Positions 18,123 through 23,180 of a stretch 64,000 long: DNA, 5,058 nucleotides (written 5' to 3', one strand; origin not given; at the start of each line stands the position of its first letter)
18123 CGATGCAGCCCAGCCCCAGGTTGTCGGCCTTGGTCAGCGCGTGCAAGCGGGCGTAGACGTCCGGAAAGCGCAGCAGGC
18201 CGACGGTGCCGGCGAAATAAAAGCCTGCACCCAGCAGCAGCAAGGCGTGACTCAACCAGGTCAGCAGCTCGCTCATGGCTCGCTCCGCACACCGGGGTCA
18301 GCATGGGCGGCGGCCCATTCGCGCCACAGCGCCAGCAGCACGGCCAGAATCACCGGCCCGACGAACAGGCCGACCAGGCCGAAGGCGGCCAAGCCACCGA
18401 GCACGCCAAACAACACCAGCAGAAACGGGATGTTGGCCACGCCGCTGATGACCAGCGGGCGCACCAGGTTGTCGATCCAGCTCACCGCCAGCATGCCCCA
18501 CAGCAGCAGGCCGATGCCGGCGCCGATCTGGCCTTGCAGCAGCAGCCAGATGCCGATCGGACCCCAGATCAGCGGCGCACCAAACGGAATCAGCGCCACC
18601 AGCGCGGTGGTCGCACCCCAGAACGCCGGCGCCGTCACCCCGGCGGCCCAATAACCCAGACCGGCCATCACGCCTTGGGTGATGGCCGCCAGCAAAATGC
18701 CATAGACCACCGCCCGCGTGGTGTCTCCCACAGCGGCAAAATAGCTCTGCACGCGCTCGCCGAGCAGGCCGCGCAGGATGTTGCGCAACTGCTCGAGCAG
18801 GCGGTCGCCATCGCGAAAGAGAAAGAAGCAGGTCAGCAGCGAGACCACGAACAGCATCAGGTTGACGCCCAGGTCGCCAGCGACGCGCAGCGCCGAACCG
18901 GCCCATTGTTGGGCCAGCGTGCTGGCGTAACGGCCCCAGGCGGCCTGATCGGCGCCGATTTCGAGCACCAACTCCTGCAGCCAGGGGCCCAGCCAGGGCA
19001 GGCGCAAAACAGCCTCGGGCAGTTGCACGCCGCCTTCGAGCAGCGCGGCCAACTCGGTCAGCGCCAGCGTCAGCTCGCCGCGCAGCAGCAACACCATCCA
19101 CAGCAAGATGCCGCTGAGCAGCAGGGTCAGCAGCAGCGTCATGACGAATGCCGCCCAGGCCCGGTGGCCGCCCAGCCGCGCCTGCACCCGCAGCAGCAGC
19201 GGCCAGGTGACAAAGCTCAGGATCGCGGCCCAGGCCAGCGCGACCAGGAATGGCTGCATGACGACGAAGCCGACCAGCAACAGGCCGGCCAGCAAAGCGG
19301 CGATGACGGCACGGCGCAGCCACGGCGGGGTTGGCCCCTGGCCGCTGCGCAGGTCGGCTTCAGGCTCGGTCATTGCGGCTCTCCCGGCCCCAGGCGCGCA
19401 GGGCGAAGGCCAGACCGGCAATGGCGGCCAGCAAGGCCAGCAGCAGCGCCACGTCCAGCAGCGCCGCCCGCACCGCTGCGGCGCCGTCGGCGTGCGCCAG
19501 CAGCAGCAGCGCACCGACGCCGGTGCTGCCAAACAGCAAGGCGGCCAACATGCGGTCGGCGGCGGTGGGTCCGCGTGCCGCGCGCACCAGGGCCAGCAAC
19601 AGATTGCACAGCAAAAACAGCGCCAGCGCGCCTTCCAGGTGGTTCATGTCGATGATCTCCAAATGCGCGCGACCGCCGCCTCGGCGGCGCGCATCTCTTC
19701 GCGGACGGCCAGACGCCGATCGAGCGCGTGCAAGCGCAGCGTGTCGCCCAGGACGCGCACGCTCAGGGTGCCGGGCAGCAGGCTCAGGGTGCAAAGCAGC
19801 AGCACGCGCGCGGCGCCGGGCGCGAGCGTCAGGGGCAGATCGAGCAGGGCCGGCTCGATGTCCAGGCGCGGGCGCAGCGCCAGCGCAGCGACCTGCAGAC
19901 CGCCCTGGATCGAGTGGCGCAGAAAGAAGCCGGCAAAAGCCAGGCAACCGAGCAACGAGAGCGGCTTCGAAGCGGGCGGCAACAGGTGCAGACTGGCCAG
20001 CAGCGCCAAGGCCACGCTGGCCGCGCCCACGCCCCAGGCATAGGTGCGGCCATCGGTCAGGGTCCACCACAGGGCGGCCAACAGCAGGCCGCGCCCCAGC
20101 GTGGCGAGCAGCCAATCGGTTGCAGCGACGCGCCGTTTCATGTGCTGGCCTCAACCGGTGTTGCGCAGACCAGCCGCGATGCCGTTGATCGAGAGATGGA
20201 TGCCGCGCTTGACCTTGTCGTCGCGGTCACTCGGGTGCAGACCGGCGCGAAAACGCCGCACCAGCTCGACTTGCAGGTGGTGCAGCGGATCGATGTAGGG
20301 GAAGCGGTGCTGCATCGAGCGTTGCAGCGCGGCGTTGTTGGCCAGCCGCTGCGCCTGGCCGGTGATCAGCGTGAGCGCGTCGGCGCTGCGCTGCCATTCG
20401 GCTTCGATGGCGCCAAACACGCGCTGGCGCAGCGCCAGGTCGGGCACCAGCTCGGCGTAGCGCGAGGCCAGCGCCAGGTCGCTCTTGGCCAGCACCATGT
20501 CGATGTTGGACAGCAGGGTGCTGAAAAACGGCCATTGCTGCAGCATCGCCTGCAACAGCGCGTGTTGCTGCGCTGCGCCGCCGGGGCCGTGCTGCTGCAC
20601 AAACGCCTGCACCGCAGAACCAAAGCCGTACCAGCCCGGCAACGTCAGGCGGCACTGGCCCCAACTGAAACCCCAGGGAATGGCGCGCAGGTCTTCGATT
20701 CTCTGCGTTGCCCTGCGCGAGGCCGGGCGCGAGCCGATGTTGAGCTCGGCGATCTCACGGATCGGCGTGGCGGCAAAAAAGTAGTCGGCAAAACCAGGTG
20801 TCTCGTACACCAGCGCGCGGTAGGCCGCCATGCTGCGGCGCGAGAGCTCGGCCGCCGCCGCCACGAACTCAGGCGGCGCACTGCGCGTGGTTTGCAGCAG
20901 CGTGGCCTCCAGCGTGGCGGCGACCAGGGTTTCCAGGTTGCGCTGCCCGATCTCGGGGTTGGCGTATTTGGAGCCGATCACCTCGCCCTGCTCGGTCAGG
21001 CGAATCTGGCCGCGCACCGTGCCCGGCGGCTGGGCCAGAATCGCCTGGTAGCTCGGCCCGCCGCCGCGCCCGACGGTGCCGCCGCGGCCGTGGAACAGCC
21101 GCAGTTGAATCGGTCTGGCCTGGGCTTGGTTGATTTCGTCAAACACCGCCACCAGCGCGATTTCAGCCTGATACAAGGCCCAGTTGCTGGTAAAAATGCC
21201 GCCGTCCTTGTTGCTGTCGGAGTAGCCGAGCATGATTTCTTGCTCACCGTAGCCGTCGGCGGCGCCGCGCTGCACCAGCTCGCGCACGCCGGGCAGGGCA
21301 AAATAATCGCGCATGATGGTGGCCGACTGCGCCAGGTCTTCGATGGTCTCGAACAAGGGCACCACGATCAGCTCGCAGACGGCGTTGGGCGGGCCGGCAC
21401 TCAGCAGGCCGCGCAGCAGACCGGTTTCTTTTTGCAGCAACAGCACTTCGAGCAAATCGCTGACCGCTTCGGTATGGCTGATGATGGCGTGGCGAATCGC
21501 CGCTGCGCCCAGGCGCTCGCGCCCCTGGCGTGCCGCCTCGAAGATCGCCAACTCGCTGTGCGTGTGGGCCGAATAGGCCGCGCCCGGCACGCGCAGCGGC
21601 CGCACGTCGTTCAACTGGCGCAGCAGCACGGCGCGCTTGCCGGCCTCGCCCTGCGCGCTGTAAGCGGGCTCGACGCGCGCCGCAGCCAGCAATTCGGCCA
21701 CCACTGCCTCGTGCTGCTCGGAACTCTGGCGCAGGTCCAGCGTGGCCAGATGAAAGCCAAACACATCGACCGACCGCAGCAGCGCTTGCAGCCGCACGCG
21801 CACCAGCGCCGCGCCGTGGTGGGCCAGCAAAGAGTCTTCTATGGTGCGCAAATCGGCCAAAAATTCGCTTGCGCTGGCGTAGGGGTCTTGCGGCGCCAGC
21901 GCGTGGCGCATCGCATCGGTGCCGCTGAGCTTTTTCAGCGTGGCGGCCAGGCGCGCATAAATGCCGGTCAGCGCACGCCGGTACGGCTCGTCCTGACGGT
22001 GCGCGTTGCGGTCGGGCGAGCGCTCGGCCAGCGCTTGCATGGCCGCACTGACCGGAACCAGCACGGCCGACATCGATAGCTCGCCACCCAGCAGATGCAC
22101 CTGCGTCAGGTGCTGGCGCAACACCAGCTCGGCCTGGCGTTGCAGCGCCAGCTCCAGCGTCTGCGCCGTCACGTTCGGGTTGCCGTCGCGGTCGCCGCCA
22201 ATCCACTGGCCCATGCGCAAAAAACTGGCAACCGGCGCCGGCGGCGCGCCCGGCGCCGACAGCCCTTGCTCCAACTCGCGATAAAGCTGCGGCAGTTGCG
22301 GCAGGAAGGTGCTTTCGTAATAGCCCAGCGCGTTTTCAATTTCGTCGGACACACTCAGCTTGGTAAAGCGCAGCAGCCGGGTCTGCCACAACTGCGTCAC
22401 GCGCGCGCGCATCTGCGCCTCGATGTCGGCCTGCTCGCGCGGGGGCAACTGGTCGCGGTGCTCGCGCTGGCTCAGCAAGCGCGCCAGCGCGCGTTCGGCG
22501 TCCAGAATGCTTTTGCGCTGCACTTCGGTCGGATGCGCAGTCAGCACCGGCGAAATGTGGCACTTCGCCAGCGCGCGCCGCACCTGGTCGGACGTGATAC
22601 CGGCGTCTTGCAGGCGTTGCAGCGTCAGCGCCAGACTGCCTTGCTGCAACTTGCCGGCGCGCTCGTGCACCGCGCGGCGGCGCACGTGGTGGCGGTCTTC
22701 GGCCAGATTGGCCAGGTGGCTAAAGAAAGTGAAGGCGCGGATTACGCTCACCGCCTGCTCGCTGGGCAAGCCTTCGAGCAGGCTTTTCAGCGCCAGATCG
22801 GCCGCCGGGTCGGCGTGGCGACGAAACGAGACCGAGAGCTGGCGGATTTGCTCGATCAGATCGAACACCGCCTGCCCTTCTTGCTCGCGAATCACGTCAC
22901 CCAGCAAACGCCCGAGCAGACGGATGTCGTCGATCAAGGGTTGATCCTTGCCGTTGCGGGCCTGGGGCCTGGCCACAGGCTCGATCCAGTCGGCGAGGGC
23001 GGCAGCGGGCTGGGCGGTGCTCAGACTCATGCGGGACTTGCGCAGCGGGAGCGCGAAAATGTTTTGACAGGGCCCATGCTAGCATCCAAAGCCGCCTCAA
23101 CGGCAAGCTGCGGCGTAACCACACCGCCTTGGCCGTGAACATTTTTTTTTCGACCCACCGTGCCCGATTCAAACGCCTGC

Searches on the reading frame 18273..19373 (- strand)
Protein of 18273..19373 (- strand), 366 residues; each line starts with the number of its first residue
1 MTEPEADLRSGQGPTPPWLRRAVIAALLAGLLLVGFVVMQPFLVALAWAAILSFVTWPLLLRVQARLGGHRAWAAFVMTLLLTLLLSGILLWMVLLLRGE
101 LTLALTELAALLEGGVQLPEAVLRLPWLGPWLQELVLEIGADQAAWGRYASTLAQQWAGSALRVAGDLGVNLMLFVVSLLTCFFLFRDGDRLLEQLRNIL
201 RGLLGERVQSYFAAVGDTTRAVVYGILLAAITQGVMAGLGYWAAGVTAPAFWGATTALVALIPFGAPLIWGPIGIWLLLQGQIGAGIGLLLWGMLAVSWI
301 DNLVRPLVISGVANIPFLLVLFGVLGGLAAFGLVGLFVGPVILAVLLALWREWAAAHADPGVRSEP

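Call 5: search_protein_families(library=pfam, proteins=[window:18273-19373:-], max_evalue=0.01)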
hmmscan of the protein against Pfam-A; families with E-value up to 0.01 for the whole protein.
window:18273-19373:- (366 aa): 1 family
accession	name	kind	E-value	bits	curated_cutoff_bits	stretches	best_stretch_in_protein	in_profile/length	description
PF01594.21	AI-2E_transport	-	2.2e-39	136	34.3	1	24-353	5-326/327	AI-2E family transporter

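Call 78: search_protein_families(library=ncbifam, proteins=[window:18273-19373:-], max_evalue=0.001)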
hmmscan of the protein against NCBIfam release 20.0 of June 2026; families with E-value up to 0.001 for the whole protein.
window:18273-19373:- (366 aa): 2 families
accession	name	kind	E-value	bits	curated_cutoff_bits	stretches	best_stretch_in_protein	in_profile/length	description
NF008216.0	PRK10983.1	equivalog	1e-36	126.9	305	1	27-360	19-351/370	AI-2E family transporter YdiK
TIGR02872.1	spore_ytvI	equivalog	1.3e-18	67.6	198.15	1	25-349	7-335/341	sporulation integral membrane protein YtvI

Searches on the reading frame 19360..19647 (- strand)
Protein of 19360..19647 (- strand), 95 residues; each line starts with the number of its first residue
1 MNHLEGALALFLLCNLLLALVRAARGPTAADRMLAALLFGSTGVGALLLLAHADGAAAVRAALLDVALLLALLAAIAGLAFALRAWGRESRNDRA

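Call 5: search_protein_families(library=pfam, proteins=[window:19360-19647:-], max_evalue=0.01)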
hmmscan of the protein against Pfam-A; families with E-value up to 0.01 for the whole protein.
window:19360-19647:- (95 aa): 1 family
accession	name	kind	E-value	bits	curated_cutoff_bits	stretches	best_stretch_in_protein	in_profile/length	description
PF04066.18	MrpF_PhaF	-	0.001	19.9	23.3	1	30-82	1-49/53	Multiple resistance and pH regulation protein F (MrpF / PhaF)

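Call 78: search_protein_families(library=ncbifam, proteins=[window:19360-19647:-], max_evalue=0.001)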
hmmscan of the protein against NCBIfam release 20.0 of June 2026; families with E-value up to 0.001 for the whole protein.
window:19360-19647:- (95 aa): 7 families
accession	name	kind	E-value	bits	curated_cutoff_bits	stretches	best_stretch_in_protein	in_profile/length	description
NF009243.0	PRK12599.1-2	equivalog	4.1e-08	33.8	95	1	11-83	13-82/91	putative monovalent cation/H+ antiporter subunit F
NF009250.0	PRK12604.1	equivalog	3.2e-07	30.8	100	1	14-82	13-77/84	putative monovalent cation/H+ antiporter subunit F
NF009244.0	PRK12599.1-3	equivalog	4.4e-07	30.3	90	1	9-82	13-82/92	putative monovalent cation/H+ antiporter subunit F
NF009242.0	PRK12599.1-1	equivalog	8.3e-07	29.3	89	1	10-82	10-78/86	putative monovalent cation/H+ antiporter subunit F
NF009249.0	PRK12603.1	equivalog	5.3e-05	23.5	81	1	11-82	10-77/90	putative monovalent cation/H+ antiporter subunit F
NF009248.0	PRK12600.1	equivalog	0.00022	21.4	97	1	13-82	14-79/94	Na(+)/H(+) antiporter subunit F1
NF009246.0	PRK12599.1-5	equivalog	0.00037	21.1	92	1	15-78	13-72/83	putative monovalent cation/H+ antiporter subunit F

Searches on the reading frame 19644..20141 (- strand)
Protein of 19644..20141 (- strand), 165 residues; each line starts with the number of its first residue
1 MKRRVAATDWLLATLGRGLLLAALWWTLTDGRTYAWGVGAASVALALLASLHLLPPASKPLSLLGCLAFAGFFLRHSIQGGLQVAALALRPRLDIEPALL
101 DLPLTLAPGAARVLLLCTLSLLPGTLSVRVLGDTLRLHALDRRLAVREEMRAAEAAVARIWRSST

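Call 5: search_protein_families(library=pfam, proteins=[window:19644-20141:-], max_evalue=0.01)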
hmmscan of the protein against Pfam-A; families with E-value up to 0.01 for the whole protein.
window:19644-20141:- (165 aa): 1 family
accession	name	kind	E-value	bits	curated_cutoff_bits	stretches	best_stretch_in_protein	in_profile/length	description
PF01899.21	MNHE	-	1.2e-20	74.3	27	1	19-158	2-143/145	Na+/H+ ion antiporter subunit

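Call 78: search_protein_families(library=ncbifam, proteins=[window:19644-20141:-], max_evalue=0.001)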
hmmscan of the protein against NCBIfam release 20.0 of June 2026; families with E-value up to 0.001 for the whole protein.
window:19644-20141:- (165 aa): 8 families
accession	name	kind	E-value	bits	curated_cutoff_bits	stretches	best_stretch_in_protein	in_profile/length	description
NF006519.0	PRK08965.1-3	equivalog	1.6e-12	47.6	190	1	18-143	7-135/158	Na+/H+ antiporter subunit E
NF006518.0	PRK08965.1-2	equivalog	2.1e-09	37.5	159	1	9-142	7-143/166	Na+/H+ antiporter subunit E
NF009295.0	PRK12652.1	equivalog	2.9e-09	36.6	290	1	35-141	198-304/368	monovalent cation/H+ antiporter subunit E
NF006521.0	PRK08965.1-5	equivalog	1.4e-08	34.5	141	1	19-160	20-169/180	Na+/H+ antiporter subunit E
TIGR00942.1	2a6301s05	subfamily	9.5e-07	28.9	212.25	1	50-141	27-118/144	multicomponent Na+:H+ antiporter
NF009292.0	PRK12651.1-3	equivalog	6e-06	26.4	213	1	62-141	53-134/158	Na+/H+ antiporter subunit E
NF006520.0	PRK08965.1-4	equivalog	2.3e-05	24.3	175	1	19-141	12-138/162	Na+/H+ antiporter subunit E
NF009291.0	PRK12651.1-1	equivalog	0.00015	21.8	228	1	19-143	9-136/159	Na+/H+ antiporter subunit E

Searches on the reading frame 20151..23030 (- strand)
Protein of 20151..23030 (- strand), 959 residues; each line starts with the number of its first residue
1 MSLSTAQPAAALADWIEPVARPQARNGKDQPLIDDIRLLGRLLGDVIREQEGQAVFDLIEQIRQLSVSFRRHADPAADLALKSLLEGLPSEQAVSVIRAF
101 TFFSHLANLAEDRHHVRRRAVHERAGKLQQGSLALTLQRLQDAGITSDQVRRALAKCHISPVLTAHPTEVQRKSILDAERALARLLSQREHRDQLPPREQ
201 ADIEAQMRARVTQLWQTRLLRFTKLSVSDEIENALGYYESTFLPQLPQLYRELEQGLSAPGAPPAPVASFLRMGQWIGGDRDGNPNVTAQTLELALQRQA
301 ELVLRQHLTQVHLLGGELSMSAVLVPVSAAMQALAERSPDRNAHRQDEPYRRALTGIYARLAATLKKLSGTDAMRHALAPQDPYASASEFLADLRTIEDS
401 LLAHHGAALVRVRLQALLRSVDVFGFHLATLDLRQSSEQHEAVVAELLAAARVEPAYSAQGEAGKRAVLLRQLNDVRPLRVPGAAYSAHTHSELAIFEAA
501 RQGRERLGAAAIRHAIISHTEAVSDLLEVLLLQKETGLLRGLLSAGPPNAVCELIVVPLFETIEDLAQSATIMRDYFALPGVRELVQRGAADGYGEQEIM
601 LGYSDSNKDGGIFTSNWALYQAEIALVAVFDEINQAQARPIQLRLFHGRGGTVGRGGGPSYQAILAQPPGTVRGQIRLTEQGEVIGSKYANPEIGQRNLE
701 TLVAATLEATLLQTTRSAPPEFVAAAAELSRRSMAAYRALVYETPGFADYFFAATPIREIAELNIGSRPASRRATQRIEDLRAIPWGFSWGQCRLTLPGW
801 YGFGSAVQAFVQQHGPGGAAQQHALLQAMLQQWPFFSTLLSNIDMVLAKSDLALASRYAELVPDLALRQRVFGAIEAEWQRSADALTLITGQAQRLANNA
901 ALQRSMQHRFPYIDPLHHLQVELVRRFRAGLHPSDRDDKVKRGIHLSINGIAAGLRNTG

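Call 5: search_protein_families(library=pfam, proteins=[window:20151-23030:-], max_evalue=0.01)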
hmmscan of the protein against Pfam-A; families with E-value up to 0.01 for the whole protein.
window:20151-23030:- (959 aa): 1 family
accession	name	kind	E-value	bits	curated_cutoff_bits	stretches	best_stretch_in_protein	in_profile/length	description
PF00311.23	PEPcase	-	0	1072.4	22.4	1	34-959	3-919/919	Phosphoenolpyruvate carboxylase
